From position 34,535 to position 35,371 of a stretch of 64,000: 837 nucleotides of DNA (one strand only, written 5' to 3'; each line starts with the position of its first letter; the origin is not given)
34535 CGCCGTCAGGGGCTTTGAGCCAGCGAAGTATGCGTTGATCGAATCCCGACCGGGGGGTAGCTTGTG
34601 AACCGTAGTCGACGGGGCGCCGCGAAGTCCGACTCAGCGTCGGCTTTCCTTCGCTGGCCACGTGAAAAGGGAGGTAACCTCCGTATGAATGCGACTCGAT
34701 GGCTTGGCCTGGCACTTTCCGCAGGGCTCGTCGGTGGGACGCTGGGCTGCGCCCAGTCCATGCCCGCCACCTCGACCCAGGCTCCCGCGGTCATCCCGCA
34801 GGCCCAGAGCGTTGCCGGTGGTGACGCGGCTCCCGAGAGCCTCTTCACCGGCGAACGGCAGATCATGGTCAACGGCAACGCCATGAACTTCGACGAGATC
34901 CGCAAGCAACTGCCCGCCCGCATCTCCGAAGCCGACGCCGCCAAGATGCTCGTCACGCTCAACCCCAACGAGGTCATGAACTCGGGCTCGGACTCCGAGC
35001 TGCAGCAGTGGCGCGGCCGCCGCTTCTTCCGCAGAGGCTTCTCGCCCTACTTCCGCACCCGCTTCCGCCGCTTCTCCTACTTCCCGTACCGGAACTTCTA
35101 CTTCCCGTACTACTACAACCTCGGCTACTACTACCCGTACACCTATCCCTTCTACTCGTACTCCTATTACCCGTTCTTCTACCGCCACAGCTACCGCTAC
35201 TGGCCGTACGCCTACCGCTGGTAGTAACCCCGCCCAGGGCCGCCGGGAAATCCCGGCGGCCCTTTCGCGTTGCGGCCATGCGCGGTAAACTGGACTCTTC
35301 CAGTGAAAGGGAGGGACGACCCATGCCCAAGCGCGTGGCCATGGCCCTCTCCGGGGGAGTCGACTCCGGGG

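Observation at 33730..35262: Tandem paralogous lipoproteins with extreme Tyr/Arg/Gly/Phe low-complexity tails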

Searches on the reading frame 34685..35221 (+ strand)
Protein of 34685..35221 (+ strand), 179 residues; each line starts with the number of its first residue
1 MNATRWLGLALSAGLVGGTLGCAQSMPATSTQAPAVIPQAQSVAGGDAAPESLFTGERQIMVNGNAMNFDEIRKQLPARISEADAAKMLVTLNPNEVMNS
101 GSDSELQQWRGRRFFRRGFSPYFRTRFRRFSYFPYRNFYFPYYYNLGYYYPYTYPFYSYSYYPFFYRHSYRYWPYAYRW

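Call 6: search_protein_families(library=pfam, proteins=[window:34685-35221:+], max_evalue=1)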
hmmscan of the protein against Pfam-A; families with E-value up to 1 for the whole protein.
window:34685-35221:+ (179 aa): 0 families

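Call 7: search_protein_families(library=ncbifam, proteins=[window:34685-35221:+], max_evalue=1)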
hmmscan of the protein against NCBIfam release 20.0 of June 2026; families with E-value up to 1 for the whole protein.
window:34685-35221:+ (179 aa): 0 families

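Call 35: list_cluster_members(proteins=[P0005, P0008, P0012, P0014, P0019, P0021, P0029, P0037, window:33730-34341:+, window:34685-35221:+])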
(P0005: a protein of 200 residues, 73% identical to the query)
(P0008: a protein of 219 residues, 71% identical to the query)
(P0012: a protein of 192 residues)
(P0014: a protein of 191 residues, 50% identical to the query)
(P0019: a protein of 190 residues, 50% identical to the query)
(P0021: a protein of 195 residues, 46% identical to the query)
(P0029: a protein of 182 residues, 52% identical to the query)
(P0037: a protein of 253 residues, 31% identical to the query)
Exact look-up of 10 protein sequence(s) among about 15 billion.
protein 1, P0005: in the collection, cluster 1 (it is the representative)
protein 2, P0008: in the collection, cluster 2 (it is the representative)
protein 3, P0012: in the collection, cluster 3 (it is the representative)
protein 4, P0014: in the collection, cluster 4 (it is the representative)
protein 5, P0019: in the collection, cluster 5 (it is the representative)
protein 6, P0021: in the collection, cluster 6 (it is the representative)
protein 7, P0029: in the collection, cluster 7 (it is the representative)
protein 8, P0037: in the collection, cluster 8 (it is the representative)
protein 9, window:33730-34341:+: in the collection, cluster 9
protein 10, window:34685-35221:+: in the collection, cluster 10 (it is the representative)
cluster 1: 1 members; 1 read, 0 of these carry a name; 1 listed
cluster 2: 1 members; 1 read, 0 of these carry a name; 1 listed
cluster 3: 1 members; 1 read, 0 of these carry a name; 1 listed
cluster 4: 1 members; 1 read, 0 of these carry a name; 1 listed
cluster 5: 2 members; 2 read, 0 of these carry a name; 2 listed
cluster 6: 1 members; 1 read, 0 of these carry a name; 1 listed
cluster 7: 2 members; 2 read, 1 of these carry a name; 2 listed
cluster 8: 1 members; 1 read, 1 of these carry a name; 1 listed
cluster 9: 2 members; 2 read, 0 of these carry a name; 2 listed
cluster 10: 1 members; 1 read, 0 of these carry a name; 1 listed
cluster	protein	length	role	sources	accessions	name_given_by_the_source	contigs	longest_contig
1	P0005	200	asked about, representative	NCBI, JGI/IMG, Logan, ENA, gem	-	-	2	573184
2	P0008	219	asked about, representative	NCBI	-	-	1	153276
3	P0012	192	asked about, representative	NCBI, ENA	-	-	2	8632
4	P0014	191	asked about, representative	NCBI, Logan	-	-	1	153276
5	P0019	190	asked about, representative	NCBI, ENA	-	-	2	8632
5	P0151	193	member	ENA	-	-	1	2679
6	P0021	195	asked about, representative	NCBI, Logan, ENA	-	-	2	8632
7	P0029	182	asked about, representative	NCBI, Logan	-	-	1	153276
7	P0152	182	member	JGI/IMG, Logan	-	hypothetical protein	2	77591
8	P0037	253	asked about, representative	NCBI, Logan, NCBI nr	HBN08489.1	MAG TPA: hypothetical protein DD435_07520 [Cyanobacteria bacterium UBA8530] | hypothetical protein [Cyanobacteria bacterium UBA8530]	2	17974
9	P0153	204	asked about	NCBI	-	-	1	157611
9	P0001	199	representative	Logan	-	-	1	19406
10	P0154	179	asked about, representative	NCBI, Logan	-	-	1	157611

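Call 50: predict_structure(alignment_id=A2)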
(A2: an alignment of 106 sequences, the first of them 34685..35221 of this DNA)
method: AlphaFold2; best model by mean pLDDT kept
length: 179 residues; sequences in the alignment: 106
mean_pLDDT: 73.3   pTM: 0.65
mean pLDDT of the five models: 73.3, 71.9, 70.6, 70.3, 70.1
residues with pLDDT >= 90: 54; 70-90: 40; 50-70: 58; < 50: 27
segments of 3 or more residues with pLDDT < 50: 1-4, 6-8, 17-22, 102-104
pLDDT, mean of each block of 10 residues (from residue 1): 46 49 50 55 63 64 71 93 95 85 50 60 82 94 97 91 89 87
secondary structure, 60 per line:
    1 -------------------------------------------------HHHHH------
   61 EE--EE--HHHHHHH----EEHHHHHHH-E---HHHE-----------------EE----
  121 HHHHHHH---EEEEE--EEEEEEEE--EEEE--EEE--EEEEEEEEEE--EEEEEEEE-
elements in order: H50-54 H69-75 H82-88 H121-127 E131-135 E138-145 E148-151 E154-156 E159-168 E171-178
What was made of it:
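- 35075..35221 (+): ORF2 Tyr/Pro beta module (aa 131-179): 20 Tyr, 6 Phe and 2 Trp in 49 residues. AlphaFold2 predicts strands E131-135, 138-145, 148-151, 154-156, 159-168 and 171-178 with pLDDT 82-97 (call 50).
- The module consists of aromatic-rich amphipathic strands (call 50).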

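Call 54: fold_search(model_id=the predicted structure, library=pdb)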
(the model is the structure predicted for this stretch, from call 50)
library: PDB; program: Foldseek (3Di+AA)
matches with E <= 10: 64; with E <= 0.001: 0
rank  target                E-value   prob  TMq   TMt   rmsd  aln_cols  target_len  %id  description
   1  6byt_A                1.6e+00  0.07  0.14  0.07   6.1        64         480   11  Complex structure of LOR107 mutant (R320) with tetrasaccharide substrate (released 2018-02-07)
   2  6byx_A                1.7e+00  0.06  0.14  0.06   8.0        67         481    9  Complex structure of LOR107 mutant (R259N) with tetrasaccharide substrate (released 2018-02-07)
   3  6byp_B                2.1e+00  0.05  0.14  0.07   7.4        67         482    9  Structure of PL24 family Polysaccharide lyase-LOR107 (released 2018-02-07)
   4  6jq9_A                2.4e+00  0.06  0.14  0.07   6.2        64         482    9  Crystal structure of a lyase from Alteromonas sp. (released 2020-04-01)
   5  6byp_A                2.5e+00  0.04  0.14  0.07   7.4        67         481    9  Structure of PL24 family Polysaccharide lyase-LOR107 (released 2018-02-07)
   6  6byx_B                2.8e+00  0.04  0.14  0.06   8.0        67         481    9  Complex structure of LOR107 mutant (R259N) with tetrasaccharide substrate (released 2018-02-07)
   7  6t99_A                3.2e+00  0.08  0.17  0.27   5.1        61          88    8  Crystal structrue of RSL W31YW76Y lectin mutant in complex with alpha-methylfucoside (released 2020-04-22)
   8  3zw1_A                3.6e+00  0.08  0.17  0.28   5.0        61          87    8  Structure of Bambl lectine in complex with lewix x antigen (released 2011-11-16)
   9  7pr5_A                4.0e+00  0.07  0.16  0.27   6.2        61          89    6  Cocrystal of an RSL-N23H and sulfonato-thiacalix[4]arene - zinc complex (released 2022-03-02)
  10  6t99_B                4.5e+00  0.07  0.17  0.28   5.1        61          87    8  Crystal structrue of RSL W31YW76Y lectin mutant in complex with alpha-methylfucoside (released 2020-04-22)
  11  6f7w_C                4.5e+00  0.06  0.17  0.27   5.5        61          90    8  Crystal structure of dimethylated RSL - cucurbit[7]uril complex, C2221 Form (released 2018-05-30)
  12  9o5d_B                4.5e+00  0.01  0.09  0.02  15.8        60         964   10  The KICSTOR-GATOR1-SAMTOR complex (released 2026-01-21)
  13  4csd_B                4.8e+00  0.08  0.17  0.13   4.9        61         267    5  Structure of Monomeric Ralstonia solanacearum lectin (released 2014-10-08)
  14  6byt_B                4.8e+00  0.03  0.14  0.07   7.1        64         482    9  Complex structure of LOR107 mutant (R320) with tetrasaccharide substrate (released 2018-02-07)
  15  6zgp_C                4.8e+00  0.02  0.12  0.07   7.7        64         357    8  Crystal structure of the quaternary ammonium Rieske monooxygenase CntA in complex with inhibitor MMV12 (MMV020670) (released 2020-11-18)
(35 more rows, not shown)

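Call 56: find_homologous_proteins(query=A2, max_evalue=0.00001)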
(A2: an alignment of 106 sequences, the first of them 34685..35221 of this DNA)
Query A2 (106 sequences) (179 aa, profile of the alignment): 31 proteins with E <= 0.00001 among 8000 candidates.
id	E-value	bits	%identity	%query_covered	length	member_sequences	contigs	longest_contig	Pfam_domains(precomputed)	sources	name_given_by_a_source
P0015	3.1e-61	225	53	60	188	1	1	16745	-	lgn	-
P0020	2.7e-60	222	64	100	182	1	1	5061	-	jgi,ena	-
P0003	9.5e-60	220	55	57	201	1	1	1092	-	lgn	-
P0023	1.5e-59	219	73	100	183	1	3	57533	-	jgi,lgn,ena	-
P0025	1.8e-58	216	68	100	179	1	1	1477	-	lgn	-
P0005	5.0e-58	214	56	56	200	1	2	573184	-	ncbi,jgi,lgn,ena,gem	-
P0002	1.4e-57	213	54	60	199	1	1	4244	-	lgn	-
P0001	1.6e-57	213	54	56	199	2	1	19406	-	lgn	-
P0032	1.5e-55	206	32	80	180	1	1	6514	-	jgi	jgi:hypothetical protein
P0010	1.7e-55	206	52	100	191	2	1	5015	-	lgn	-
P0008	6.7e-55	204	55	61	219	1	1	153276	-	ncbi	-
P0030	1.3e-54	203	74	99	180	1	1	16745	-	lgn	-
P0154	3.5e-54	202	100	100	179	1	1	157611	-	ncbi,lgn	-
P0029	6.5e-54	201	79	100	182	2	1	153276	-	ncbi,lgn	-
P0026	6.9e-54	201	78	100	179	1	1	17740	-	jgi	jgi:hypothetical protein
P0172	2.0e-29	121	38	25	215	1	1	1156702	-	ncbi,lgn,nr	ncbi:hypothetical protein J7643_00595 [bacterium]|nr:hypothetical protein [bacterium]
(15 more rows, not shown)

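Call 57: find_encoding_contigs(protein=P0172, flank=9000, max_places=1)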
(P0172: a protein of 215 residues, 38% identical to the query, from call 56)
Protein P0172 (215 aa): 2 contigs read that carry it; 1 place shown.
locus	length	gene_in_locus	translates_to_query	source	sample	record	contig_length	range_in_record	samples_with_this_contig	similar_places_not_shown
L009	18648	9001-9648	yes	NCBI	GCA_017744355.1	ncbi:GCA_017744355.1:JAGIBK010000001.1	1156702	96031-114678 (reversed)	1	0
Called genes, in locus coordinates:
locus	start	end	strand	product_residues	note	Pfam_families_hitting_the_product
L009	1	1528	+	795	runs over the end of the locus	PF02463:SMC_N (faint), PF13191:AAA_16 (faint), PF13555:AAA_29 (faint), PF20703:nSTAND1 (faint), PF13304:AAA_21 (faint), PF00684:DnaJ_CXXCXGXG (faint), PF00005:ABC_tran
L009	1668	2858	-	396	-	PF07690:MFS_1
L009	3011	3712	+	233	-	PF08713:DNA_alkylation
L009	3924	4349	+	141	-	PF07883:Cupin_2 (faint), PF05899:Cupin_3 (weak)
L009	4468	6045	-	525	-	PF00999:Na_H_Exchanger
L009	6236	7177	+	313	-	PF07485:DUF1529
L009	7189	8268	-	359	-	PF00478:IMPDH (faint), PF03060:NMO, PF00977:His_biosynth (faint), PF01070:FMN_dh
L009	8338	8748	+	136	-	PF00903:Glyoxalase, PF13669:Glyoxalase_4 (faint), PF18029:Glyoxalase_6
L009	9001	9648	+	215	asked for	-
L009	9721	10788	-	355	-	PF28292:DUF8379 (faint), PF26745:SPM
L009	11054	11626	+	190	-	-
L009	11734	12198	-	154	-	PF06445:GyrI-like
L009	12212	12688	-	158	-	PF00903:Glyoxalase, PF18029:Glyoxalase_6 (weak)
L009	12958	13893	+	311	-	PF01063:Aminotran_4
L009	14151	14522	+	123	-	PF07736:CM_1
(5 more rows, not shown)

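Call 70: search_protein_families(library=pfam, alignment_id=A2, max_evalue=5)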
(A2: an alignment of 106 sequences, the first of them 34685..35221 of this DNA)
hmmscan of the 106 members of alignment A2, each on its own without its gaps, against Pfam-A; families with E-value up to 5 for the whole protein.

A. member 1, window:34685-35221:+ (179 aa): 0 families

B. families by the number of members that match (of 106 scanned): 30 families (the first 25 are shown)
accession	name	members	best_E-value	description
PF16208.10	Keratin_2_head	17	0.0026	Keratin type II head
PF02472.21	ExbD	8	0.016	Biopolymer transport protein ExbD/TolR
PF13473.12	Cupredoxin_1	4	6.7e-12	Cupredoxin-like domain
PF00127.26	Copper-bind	4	2.8e-10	Copper binding proteins, plastocyanin/azurin family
PF06403.16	Lamprin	2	0.0016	Lamprin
PF24381.1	DUF7537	2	0.0032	Family of unknown function (DUF7537)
PF07172.16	GRP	2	0.0095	Glycine rich protein family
PF23793.1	LysC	1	0.031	Rz1-like lysis system protein LysC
PF05707.18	Zot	1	0.042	Zonular occludens toxin (Zot)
PF16273.10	NuDC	1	0.047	Nuclear distribution C domain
PF16970.11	FimA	1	0.047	Type-1 fimbrial protein, A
PF14189.11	DUF4312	1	0.048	Domain of unknown function (DUF4312)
PF20375.3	DUF6670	1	0.059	Family of unknown function (DUF6670)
PF00363.23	Casein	1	0.064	Casein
PF14415.11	DUF4424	1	0.1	Domain of unknown function (DUF4424)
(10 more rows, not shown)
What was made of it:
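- Closest known: Tyr/Gly-rich cross-linked structural proteins. Same: Weak compositional hits to Lamprin and GRP (call 70).
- Recurrent purely compositional hits to Keratin_2_head (17 of 106 members), Lamprin and plant GRP (call 70).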

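Call 75: fold_search(model_id=the predicted structure, library=viral)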
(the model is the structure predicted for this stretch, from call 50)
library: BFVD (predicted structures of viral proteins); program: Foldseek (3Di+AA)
matches with E <= 10: 21; with E <= 0.001: 0
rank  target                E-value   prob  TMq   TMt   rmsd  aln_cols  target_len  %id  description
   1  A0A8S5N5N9            2.5e+00  0.08  0.14  0.28  10.4        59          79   15  Uncharacterized protein [Siphoviridae sp. ctnFo11]
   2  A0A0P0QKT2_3          3.0e+00  0.02  0.15  0.03  22.0       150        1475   11  (no name in the UniProt tables at hand)
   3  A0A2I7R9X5            4.0e+00  0.07  0.12  0.25   7.1        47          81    2  (no name in the UniProt tables at hand)
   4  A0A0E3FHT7            4.5e+00  0.06  0.13  0.07   6.8        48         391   14  Uncharacterized protein [Synechococcus phage ACG-2014i]
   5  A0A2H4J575            5.0e+00  0.06  0.15  0.08   6.8        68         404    4  Uncharacterized protein [uncultured Caudovirales phage]
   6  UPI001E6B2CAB         5.0e+00  0.04  0.13  0.12   6.1        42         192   12  (no name look-up for this kind of identifier)
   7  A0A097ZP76            5.0e+00  0.02  0.12  0.06  10.6        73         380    8  Polyprotein (Fragment) [Capillovirus mali]
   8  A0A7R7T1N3            5.3e+00  0.01  0.16  0.10  23.0       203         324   12  Uncharacterized protein [Osugoroshi virus]
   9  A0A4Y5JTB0            6.0e+00  0.06  0.17  0.43   4.2        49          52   10  Uncharacterized protein [Pseudomonas phage vB_PaeM_PA5oct]
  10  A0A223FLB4            6.7e+00  0.01  0.13  0.12  24.1       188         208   12  Capsid protein (Fragment) [Hepatitis E virus]
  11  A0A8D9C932            7.1e+00  0.02  0.11  0.17  11.3        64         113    6  Uncharacterized protein [uncultured marine phage]
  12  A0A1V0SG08            7.5e+00  0.03  0.15  0.09   5.0        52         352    6  DUF4116 domain-containing protein [Hokovirus HKV1]
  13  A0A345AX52            8.0e+00  0.02  0.13  0.15   6.8        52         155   10  (no name in the UniProt tables at hand)
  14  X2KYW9                8.5e+00  0.04  0.13  0.15   2.3        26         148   15  Uncharacterized protein [Mycobacterium phage Hawkeye]
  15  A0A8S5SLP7            9.0e+00  0.03  0.16  0.12   6.4        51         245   18  Uncharacterized protein [Siphoviridae sp. ctrCN24]
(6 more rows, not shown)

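Call 83: search_protein_families(library=phrogs, proteins=[window:34685-35221:+], max_evalue=0.1)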
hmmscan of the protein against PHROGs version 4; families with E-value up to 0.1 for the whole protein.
window:34685-35221:+ (179 aa): 0 families

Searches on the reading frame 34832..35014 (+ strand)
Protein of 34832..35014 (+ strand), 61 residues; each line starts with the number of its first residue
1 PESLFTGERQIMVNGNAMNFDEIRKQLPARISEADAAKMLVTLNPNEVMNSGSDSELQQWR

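Call 74: search_solved_structures(query=A3, max_evalue=10, show_alignments=4)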
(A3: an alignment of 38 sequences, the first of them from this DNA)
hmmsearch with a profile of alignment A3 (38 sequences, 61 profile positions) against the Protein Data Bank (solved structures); distinct sequences matched with E-value up to 10: 7.
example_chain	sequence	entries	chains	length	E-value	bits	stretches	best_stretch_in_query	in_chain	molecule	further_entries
2ojq_A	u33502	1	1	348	0.9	12.7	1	1-29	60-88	Programmed cell death 6-interacting protein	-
2oex_A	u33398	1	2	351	1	12.5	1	1-29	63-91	Programmed cell death 6-interacting protein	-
4jjy_A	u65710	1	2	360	1.1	12.5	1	1-29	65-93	Programmed cell death 6-interacting protein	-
6ztz_O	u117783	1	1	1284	1.5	12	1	13-44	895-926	Outer capsid protein lambda-2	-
6xf8_A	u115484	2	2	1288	1.5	12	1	13-44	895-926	mRNA (guanine-N(7)-)-methyltransferase | Outer capsid protein lambda-2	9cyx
1ej6_A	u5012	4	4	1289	1.5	12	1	13-44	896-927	LAMBDA2 | guanylyltransferase | Outer capsid protein lambda-2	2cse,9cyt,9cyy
7ell_K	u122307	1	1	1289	1.5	12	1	13-44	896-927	mRNA (guanine-N(7)-)-methyltransferase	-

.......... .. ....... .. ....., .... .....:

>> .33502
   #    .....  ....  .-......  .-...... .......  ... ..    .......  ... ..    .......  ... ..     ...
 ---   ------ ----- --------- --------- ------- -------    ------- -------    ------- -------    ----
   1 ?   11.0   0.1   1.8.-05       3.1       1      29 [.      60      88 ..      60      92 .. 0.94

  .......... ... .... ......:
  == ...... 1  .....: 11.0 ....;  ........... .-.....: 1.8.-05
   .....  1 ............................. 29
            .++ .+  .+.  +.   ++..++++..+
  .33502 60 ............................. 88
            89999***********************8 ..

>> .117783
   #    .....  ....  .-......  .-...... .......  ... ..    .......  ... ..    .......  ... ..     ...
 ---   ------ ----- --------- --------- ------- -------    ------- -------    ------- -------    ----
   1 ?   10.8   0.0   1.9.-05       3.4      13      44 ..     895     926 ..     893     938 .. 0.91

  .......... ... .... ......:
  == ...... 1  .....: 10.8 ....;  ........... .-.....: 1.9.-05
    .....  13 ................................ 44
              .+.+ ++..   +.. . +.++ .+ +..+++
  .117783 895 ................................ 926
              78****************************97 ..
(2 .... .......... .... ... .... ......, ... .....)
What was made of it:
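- Closest known: ExbD/TolR periplasmic domain. Different: No TolR or ExbD chain is found by the PDB profile search at E <= 10 (call 74).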
